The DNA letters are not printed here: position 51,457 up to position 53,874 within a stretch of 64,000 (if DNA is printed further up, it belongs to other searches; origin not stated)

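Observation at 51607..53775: Short SMC (≈705-722 aa) with CPMC motif where the hinge should be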

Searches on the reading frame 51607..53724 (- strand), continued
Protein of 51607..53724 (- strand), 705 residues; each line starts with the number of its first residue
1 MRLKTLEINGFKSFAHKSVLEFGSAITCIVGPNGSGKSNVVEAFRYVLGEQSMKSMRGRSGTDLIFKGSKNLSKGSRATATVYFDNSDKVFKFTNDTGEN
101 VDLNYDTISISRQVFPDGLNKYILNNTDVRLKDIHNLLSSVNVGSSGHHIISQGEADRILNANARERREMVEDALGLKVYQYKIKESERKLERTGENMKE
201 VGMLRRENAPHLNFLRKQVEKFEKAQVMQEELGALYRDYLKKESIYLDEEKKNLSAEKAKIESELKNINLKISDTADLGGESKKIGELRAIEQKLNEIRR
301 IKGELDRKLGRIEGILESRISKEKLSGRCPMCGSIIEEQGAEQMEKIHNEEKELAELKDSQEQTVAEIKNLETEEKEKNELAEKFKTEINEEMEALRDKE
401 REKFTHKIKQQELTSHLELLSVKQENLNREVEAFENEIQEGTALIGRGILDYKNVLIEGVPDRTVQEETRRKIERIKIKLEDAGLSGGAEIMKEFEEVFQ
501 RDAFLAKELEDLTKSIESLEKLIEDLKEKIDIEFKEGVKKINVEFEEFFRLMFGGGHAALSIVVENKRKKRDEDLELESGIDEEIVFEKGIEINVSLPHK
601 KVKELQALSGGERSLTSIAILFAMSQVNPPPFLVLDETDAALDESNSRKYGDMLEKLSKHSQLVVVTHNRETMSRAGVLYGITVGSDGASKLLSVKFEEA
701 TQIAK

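Call 37: search_protein_families(library=pfam, proteins=[P0121, P0122, P0125, P0131, P0145, P0259, P0135, P0158, P0172, P0195], max_evalue=1)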
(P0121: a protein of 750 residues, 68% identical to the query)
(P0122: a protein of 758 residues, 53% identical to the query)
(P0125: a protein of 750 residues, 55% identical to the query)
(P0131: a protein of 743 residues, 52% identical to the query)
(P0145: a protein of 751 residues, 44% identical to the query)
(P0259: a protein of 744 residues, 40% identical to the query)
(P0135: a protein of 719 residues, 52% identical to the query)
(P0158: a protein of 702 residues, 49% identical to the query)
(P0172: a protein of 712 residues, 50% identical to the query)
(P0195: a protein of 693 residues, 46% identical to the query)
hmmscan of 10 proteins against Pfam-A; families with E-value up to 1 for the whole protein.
P0121 (750 aa): 11 families
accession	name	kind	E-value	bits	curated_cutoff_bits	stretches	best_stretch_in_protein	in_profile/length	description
PF02463.25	SMC_N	-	1.7e-55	188.3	40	1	3-735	2-219/220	RecF/RecN/SMC N terminal domain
PF13476.12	AAA_23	-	1.5e-15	58.8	27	1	5-272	1-200/201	AAA domain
PF13304.12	AAA_21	-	1.3e-07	32.4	27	1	28-132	3-130/304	AAA domain, putative AbiEii toxin, Type IV TA system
PF00005.33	ABC_tran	-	0.0051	17.8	25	2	26-126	13-80/137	ABC transporter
PF13555.12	AAA_29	-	0.0065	16.6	27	1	13-49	11-47/61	P-loop containing region of AAA domain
PF02346.21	Vac_Fusion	-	0.0094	16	24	1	530-571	12-53/56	Chordopoxvirus multifunctional envelope protein A27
PF13191.12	AAA_16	-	0.0095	16.9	32.6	1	25-51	25-51/167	AAA ATPase domain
PF13558.12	SbcC_Walker_B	-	0.018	15.7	27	1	648-700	28-89/90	SbcC/RAD50-like, Walker B motif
PF00270.35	DEAD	-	0.021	15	26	0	672-711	115-156/167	DEAD/DEAH box helicase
PF13514.12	AAA_27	-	0.06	13.4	22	1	1-45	1-47/206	AAA domain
PF03945.19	Endotoxin_N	-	0.077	13.1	21.3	1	338-409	35-104/223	delta endotoxin, N-terminal domain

P0122 (758 aa): 11 families
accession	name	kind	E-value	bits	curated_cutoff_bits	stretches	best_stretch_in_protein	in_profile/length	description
PF02463.25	SMC_N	-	2.7e-58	197.4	40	1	3-743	2-219/220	RecF/RecN/SMC N terminal domain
PF13476.12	AAA_23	-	4.2e-09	37.8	27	1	5-328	1-195/201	AAA domain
PF13304.12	AAA_21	-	2.1e-07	31.8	27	2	26-93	1-74/304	AAA domain, putative AbiEii toxin, Type IV TA system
PF13175.12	AAA_15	-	4.4e-06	27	32.1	1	1-421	1-290/374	AAA ATPase domain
PF13555.12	AAA_29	-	9.7e-05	22.5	27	1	3-49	1-47/61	P-loop containing region of AAA domain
PF00005.33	ABC_tran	-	0.00042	21.4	25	1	26-50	13-37/137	ABC transporter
PF04012.17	PspA_IM30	-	0.02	14.9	33.9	1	286-385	88-183/220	PspA/IM30 family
PF18595.6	Nuf2_DHR10-like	-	0.025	15.1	28.4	1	393-449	31-87/117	Nuf2, DHR10-like domain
PF13558.12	SbcC_Walker_B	-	0.044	14.5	27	1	656-706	28-87/90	SbcC/RAD50-like, Walker B motif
PF13514.12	AAA_27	-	0.33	10.9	22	1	1-45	1-47/206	AAA domain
PF18228.7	CdiI_N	-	0.99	9.7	25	0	237-292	50-103/108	CdiI N-terminal domain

P0125 (750 aa): 11 families
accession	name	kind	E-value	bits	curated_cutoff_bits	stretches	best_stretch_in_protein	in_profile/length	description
PF02463.25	SMC_N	-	1.9e-66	224.1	40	1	3-732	2-216/220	RecF/RecN/SMC N terminal domain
PF13175.12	AAA_15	-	1.5e-12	48.3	32.1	1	1-305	1-254/374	AAA ATPase domain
PF13304.12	AAA_21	-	4.9e-11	43.7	27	2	27-151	2-150/304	AAA domain, putative AbiEii toxin, Type IV TA system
PF13476.12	AAA_23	-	1.5e-10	42.5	27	1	5-223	1-185/201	AAA domain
PF00005.33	ABC_tran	-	1.1e-07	32.9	25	2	26-158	13-117/137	ABC transporter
PF13555.12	AAA_29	-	1.2e-05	25.4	27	1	3-49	1-47/61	P-loop containing region of AAA domain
PF13514.12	AAA_27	-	0.0028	17.7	22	1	1-45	1-47/206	AAA domain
PF12167.14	Arm-DNA-bind_2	-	0.0047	17.3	22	1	181-212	21-51/65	Arm DNA-binding domain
PF00004.35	AAA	-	0.023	15.6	21.2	0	29-49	3-23/131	ATPase family associated with various cellular activities (AAA)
PF13558.12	SbcC_Walker_B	-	0.038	14.7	27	1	647-699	27-88/90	SbcC/RAD50-like, Walker B motif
PF13191.12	AAA_16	-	0.14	13.1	32.6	0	27-51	27-51/167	AAA ATPase domain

P0131 (743 aa): 20 families
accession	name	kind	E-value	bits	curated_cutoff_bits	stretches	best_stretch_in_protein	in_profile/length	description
PF02463.25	SMC_N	-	2.8e-65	220.3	40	1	1-726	1-217/220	RecF/RecN/SMC N terminal domain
PF13476.12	AAA_23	-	1e-17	65.9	27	1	4-234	1-196/201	AAA domain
PF13304.12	AAA_21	-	2e-10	41.7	27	2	25-90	1-72/304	AAA domain, putative AbiEii toxin, Type IV TA system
PF13175.12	AAA_15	-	2.3e-09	37.8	32.1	1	1-61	1-55/374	AAA ATPase domain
PF00005.33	ABC_tran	-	8.4e-07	30.1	25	2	633-676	96-135/137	ABC transporter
PF13555.12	AAA_29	-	3e-05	24.1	27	1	2-48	1-47/61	P-loop containing region of AAA domain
PF11398.14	DUF2813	-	0.0032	17.3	21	1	1-50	2-49/372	Protein of unknown function (DUF2813)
PF05377.16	FlaC_arch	-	0.0071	17.2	27.8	0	402-431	5-34/55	Flagella accessory protein C (FlaC)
PF13558.12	SbcC_Walker_B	-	0.0097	16.6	27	1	641-692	28-88/90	SbcC/RAD50-like, Walker B motif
PF06260.17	DUF1024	-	0.032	15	27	0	545-579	25-59/82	Protein of unknown function (DUF1024)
PF24850.1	CC_BshC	-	0.087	13.1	27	1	361-449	19-108/159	Bacillithiol biosynthesis BshC, C-terminal coiled-coil domain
PF11462.14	DUF3203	-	0.13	12.9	25.4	1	134-169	34-69/74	Protein of unknown function (DUF3203)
PF00531.28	Death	-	0.14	12.7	22.6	1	188-255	2-72/86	Death domain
PF00004.35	AAA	-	0.17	12.8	21.2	0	28-47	3-22/131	ATPase family associated with various cellular activities (AAA)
PF24915.1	Spectrin_SESTD1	-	0.19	12.6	27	1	387-463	29-103/110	SESTD1-like, spectrin repeat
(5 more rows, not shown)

P0145 (751 aa): 24 families
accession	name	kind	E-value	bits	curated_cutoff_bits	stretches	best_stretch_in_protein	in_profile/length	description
PF02463.25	SMC_N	-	1.2e-66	224.7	40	1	3-733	2-216/220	RecF/RecN/SMC N terminal domain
PF13476.12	AAA_23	-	2e-20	74.7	27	1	5-203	1-191/201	AAA domain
PF13304.12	AAA_21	-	5.9e-13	50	27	2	26-127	1-118/304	AAA domain, putative AbiEii toxin, Type IV TA system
PF13175.12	AAA_15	-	2.6e-09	37.6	32.1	1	1-301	1-263/374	AAA ATPase domain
PF00005.33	ABC_tran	-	1.6e-06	29.2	25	2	26-129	13-83/137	ABC transporter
PF13555.12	AAA_29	-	1.6e-05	25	27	1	3-49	1-47/61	P-loop containing region of AAA domain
PF20918.2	SPOCS_spoVID-N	-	0.0029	17.9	27.1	1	617-654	67-104/132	SPOCS_spoVID-N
PF03961.19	FapA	-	0.0034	17.5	31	1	315-425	120-230/272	Flagellar Assembly Protein A beta solenoid domain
PF13191.12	AAA_16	-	0.004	18.1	32.6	1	18-51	18-51/167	AAA ATPase domain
PF13514.12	AAA_27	-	0.005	16.9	22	1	1-46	1-48/206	AAA domain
PF06009.19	Laminin_II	-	0.01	16.3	33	1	247-326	22-106/138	Laminin Domain II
PF18595.6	Nuf2_DHR10-like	-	0.01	16.3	28.4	1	183-223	51-91/117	Nuf2, DHR10-like domain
PF10473.14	CENP-F_leu_zip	-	0.01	16.3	34.5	2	394-492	45-139/140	Leucine-rich repeats of kinetochore protein Cenp-F/LEK1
PF13558.12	SbcC_Walker_B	-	0.014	16.1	27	1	648-700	27-88/90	SbcC/RAD50-like, Walker B motif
PF00004.35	AAA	-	0.058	14.3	21.2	0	29-65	3-35/131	ATPase family associated with various cellular activities (AAA)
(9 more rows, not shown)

P0259 (744 aa): 11 families
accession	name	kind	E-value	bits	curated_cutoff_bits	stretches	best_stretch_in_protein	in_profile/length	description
PF02463.25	SMC_N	-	3.5e-63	213.4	40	1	1-727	1-217/220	RecF/RecN/SMC N terminal domain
PF13476.12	AAA_23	-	1.1e-18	69.1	27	1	4-221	1-167/201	AAA domain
PF13304.12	AAA_21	-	2.8e-12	47.8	27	2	25-73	1-54/304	AAA domain, putative AbiEii toxin, Type IV TA system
PF13175.12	AAA_15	-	9.8e-11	42.3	32.1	1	1-166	1-163/374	AAA ATPase domain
PF00005.33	ABC_tran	-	2.1e-07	32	25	1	25-157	13-117/137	ABC transporter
PF13555.12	AAA_29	-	1.1e-05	25.5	27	1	2-49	1-48/61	P-loop containing region of AAA domain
PF13191.12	AAA_16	-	0.004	18.1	32.6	0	24-50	25-51/167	AAA ATPase domain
PF13558.12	SbcC_Walker_B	-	0.026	15.2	27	1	642-693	28-88/90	SbcC/RAD50-like, Walker B motif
PF14561.12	TPR_20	-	0.034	14.9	25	0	552-597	26-71/90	Tetratricopeptide repeat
PF08544.19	GHMP_kinases_C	-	0.045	14.6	21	1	484-537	8-62/85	GHMP kinases C terminal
PF00004.35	AAA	-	0.14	13.1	21.2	0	28-47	3-22/131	ATPase family associated with various cellular activities (AAA)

P0135 (719 aa): 13 families
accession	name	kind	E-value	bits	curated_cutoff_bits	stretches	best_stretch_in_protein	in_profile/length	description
PF02463.25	SMC_N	-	2.7e-68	230.2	40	1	3-704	2-219/220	RecF/RecN/SMC N terminal domain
PF13476.12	AAA_23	-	1.2e-15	59.1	27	1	5-218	1-189/201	AAA domain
PF13304.12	AAA_21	-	3.3e-10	41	27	2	26-85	1-66/304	AAA domain, putative AbiEii toxin, Type IV TA system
PF13175.12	AAA_15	-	1.7e-08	34.9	32.1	1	1-335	1-302/374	AAA ATPase domain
PF00005.33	ABC_tran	-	7.8e-06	27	25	2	25-48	12-35/137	ABC transporter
PF13555.12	AAA_29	-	0.00023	21.3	27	1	3-43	1-41/61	P-loop containing region of AAA domain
PF13401.12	AAA_22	-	0.00045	21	27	1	23-157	4-103/130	AAA domain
PF13514.12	AAA_27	-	0.00062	19.9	22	1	1-45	1-47/206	AAA domain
PF14257.11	DUF4349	-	0.018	14.9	27.7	1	250-316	89-150/213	Domain of unknown function (DUF4349)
PF13558.12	SbcC_Walker_B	-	0.031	14.9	27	1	617-669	28-89/90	SbcC/RAD50-like, Walker B motif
PF00004.35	AAA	-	0.068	14.1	21.2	0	29-49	3-23/131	ATPase family associated with various cellular activities (AAA)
PF00270.35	DEAD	-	0.18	12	26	0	615-679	91-155/167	DEAD/DEAH box helicase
PF24949.1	DUF7760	-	0.18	11.4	27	1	135-205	121-191/253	Domain of unknown function (DUF7760)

P0158 (702 aa): 15 families
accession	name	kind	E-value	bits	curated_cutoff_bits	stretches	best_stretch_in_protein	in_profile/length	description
PF02463.25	SMC_N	-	1.8e-66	224.2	40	1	2-686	1-219/220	RecF/RecN/SMC N terminal domain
PF13476.12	AAA_23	-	4.2e-17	63.9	27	1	5-224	1-195/201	AAA domain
PF13175.12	AAA_15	-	2.4e-09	37.7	32.1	1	1-322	1-198/374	AAA ATPase domain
PF13304.12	AAA_21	-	4.5e-09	37.2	27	1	26-71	1-49/304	AAA domain, putative AbiEii toxin, Type IV TA system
PF00005.33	ABC_tran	-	4.5e-05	24.5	25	1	26-159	13-118/137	ABC transporter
PF24627.1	PUMA_CC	-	0.00083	19.8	30.1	1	247-315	2-70/74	PUMA coiled-coil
PF15525.12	DUF4652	-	0.0052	17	23.3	1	637-695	99-157/194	Domain of unknown function (DUF4652)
PF13555.12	AAA_29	-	0.01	16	27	1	3-48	1-46/61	P-loop containing region of AAA domain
PF04423.19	Rad50_zn_hook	-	0.034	14.4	24.3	1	325-347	16-37/52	Rad50 zinc hook motif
PF13558.12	SbcC_Walker_B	-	0.051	14.3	27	1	599-650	28-88/90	SbcC/RAD50-like, Walker B motif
PF13401.12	AAA_22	-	0.087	13.6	27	0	24-46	5-27/130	AAA domain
PF13191.12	AAA_16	-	0.13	13.2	32.6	0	25-51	25-51/167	AAA ATPase domain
PF08156.18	NOP5NT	-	0.13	13.1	27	1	161-195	4-39/66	NOP5NT (NUC127) domain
PF17408.7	MCD_N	-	0.21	12.2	22.4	0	502-556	33-85/85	Malonyl-CoA decarboxylase N-terminal domain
PF24194.1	DUF7419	-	0.25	11.6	27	1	329-343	18-32/39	Family of unknown function (DUF7419)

P0172 (712 aa): 16 families
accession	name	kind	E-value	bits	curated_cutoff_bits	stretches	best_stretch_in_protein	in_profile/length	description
PF02463.25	SMC_N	-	1.1e-67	228.1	40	1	3-697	2-219/220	RecF/RecN/SMC N terminal domain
PF13476.12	AAA_23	-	4.1e-17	63.9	27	1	5-269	1-199/201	AAA domain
PF13175.12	AAA_15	-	8.6e-13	49.1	32.1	1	1-265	1-185/374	AAA ATPase domain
PF13304.12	AAA_21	-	2e-08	35.1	27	2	26-63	1-41/304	AAA domain, putative AbiEii toxin, Type IV TA system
PF00005.33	ABC_tran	-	0.00014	23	25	1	26-48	13-35/137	ABC transporter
PF13555.12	AAA_29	-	0.0098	16.1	27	1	4-48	2-46/61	P-loop containing region of AAA domain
PF00004.35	AAA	-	0.01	16.7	21.2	0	623-686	44-104/131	ATPase family associated with various cellular activities (AAA)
PF13558.12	SbcC_Walker_B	-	0.022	15.4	27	1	610-661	28-88/90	SbcC/RAD50-like, Walker B motif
PF13514.12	AAA_27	-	0.041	13.9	22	1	1-45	1-47/206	AAA domain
PF13479.12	AAA_24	-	0.043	14.1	27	0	357-395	94-130/195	AAA domain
PF13401.12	AAA_22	-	0.046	14.5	27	0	24-45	5-26/130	AAA domain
PF07195.17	FliD_C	-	0.091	12.6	25.4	1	184-273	146-223/236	Flagellar hook-associated protein 2 C-terminus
PF00270.35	DEAD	-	0.13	12.5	26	0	607-673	90-156/167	DEAD/DEAH box helicase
PF16088.10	BORCS7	-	0.24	12.1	27.3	0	178-217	58-97/103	BLOC-1-related complex sub-unit 7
PF13191.12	AAA_16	-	0.59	11.1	32.6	0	25-51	25-51/167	AAA ATPase domain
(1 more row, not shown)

P0195 (693 aa): 13 families
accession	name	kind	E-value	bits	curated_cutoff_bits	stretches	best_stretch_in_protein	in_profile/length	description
PF02463.25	SMC_N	-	2e-67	227.3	40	1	1-678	1-219/220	RecF/RecN/SMC N terminal domain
PF13476.12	AAA_23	-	2e-15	58.4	27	1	4-197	1-193/201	AAA domain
PF13304.12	AAA_21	-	1e-13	52.5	27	2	26-87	2-53/304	AAA domain, putative AbiEii toxin, Type IV TA system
PF13175.12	AAA_15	-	4.7e-09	36.8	32.1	1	1-61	1-55/374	AAA ATPase domain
PF00005.33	ABC_tran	-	3.9e-05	24.7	25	2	25-43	13-31/137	ABC transporter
PF13555.12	AAA_29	-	0.002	18.3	27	1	2-47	1-46/61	P-loop containing region of AAA domain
PF07889.17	DUF1664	-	0.021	15.3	34.6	0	233-311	47-120/124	Protein of unknown function (DUF1664)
PF13558.12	SbcC_Walker_B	-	0.026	15.2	27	1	590-642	27-88/90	SbcC/RAD50-like, Walker B motif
PF13401.12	AAA_22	-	0.064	14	27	0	23-73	5-33/130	AAA domain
PF00004.35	AAA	-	0.12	13.2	21.2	0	28-45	3-20/131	ATPase family associated with various cellular activities (AAA)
PF10845.14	DUF2576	-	0.3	11.3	27.4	1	283-299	16-32/49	Protein of unknown function (DUF2576)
PF13514.12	AAA_27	-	0.33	10.9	22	1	2-44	3-47/206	AAA domain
PF24627.1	PUMA_CC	-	0.72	10.3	30.1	1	281-311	39-69/74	PUMA coiled-coil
